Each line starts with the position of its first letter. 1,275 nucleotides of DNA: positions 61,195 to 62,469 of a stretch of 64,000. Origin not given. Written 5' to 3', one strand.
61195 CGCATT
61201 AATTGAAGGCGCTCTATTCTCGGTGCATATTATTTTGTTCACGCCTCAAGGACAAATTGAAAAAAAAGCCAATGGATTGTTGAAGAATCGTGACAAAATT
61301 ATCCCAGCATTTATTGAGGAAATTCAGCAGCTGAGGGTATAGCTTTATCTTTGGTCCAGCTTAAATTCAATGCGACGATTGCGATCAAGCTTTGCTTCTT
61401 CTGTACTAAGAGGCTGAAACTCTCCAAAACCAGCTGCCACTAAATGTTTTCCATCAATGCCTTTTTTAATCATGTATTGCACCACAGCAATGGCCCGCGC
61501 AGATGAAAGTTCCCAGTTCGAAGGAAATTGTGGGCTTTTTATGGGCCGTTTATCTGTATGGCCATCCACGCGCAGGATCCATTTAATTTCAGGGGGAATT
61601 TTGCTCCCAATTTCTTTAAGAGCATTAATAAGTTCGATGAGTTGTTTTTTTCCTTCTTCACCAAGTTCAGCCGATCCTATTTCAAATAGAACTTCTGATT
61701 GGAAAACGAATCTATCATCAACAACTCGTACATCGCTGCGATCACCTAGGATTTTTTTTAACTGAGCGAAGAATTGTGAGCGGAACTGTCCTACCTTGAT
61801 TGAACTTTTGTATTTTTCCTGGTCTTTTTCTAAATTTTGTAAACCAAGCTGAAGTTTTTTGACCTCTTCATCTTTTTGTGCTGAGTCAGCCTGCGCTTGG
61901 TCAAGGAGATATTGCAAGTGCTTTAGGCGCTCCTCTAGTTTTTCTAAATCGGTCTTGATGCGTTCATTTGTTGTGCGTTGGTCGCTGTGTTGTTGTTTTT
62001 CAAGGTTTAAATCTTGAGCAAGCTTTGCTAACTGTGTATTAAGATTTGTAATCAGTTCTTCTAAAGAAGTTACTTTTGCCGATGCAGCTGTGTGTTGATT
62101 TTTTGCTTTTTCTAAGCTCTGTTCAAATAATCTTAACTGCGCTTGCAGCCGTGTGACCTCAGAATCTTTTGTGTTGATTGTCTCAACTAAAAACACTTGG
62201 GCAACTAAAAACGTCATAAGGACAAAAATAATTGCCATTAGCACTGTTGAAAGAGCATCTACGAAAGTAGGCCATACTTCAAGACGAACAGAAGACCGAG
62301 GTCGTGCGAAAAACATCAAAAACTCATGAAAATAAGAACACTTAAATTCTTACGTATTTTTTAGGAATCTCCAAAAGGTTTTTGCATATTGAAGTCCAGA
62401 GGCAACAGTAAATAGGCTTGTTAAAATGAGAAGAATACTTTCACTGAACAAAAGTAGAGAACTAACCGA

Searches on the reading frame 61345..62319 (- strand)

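Call 60: search_protein_families(library=ncbifam, proteins=[window:61345-62319:-], max_evalue=0.1)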
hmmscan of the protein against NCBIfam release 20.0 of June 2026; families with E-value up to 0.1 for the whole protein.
window:61345-62319:- (324 aa): 58 families (the best 25 are shown)
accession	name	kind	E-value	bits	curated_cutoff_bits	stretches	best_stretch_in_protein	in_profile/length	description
NF006543.0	PRK09039.1-2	equivalog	2.8e-92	310.2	305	2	75-324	104-350/350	peptidoglycan -binding protein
NF006545.0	PRK09039.1-4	equivalog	9e-74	249.2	372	1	6-324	5-342/342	peptidoglycan -binding protein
NF006544.0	PRK09039.1-3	equivalog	4.7e-71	240.2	362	3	177-323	193-342/343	peptidoglycan -binding protein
NF006542.0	PRK09039.1-1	equivalog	9.1e-71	239.6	388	2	174-324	473-627/627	peptidoglycan -binding protein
NF006546.0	PRK09039.1-5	equivalog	3.4e-63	214.1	615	2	176-324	192-343/343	peptidoglycan -binding protein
NF006541.1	PRK09038.1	equivalog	2.8e-27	95.9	283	1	142-319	71-246/253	flagellar motor protein MotD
NF005382.1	PRK06925.1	equivalog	2.2e-25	90.3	264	1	126-318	34-220/225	flagellar motor protein MotS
NF006547.1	PRK09040.1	equivalog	1.1e-22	80.5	194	2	194-319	73-198/213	hypothetical protein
TIGR03350.1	type_VI_ompA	equivalog_domain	4.1e-19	68.9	139.8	1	203-319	25-135/137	type VI secretion system protein TssL, long form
NF006508.0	PRK08944.1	subfamily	2.3e-17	63.2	259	1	142-323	109-289/304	MotB family protein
NF005444.0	PRK07033.1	equivalog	3e-17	62.7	520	1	152-320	262-420/438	DotU family type VI secretion system protein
NF006285.1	PRK08457.1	equivalog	5.6e-17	62.4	250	1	151-321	68-230/253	flagellar motor protein MotB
NF005831.1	PRK07734.1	equivalog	2.1e-16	60.5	301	1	140-318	70-245/250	flagellar motor protein MotB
NF005236.0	PRK06742.1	equivalog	4.4e-16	59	312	1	144-317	49-219/225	flagellar motor protein MotS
NF053611.1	YiaD_Gzip_OmpA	equivalog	7.1e-15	55.3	175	1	204-320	98-205/206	YiaD family glycine zipper/OmpA-like lipoprotein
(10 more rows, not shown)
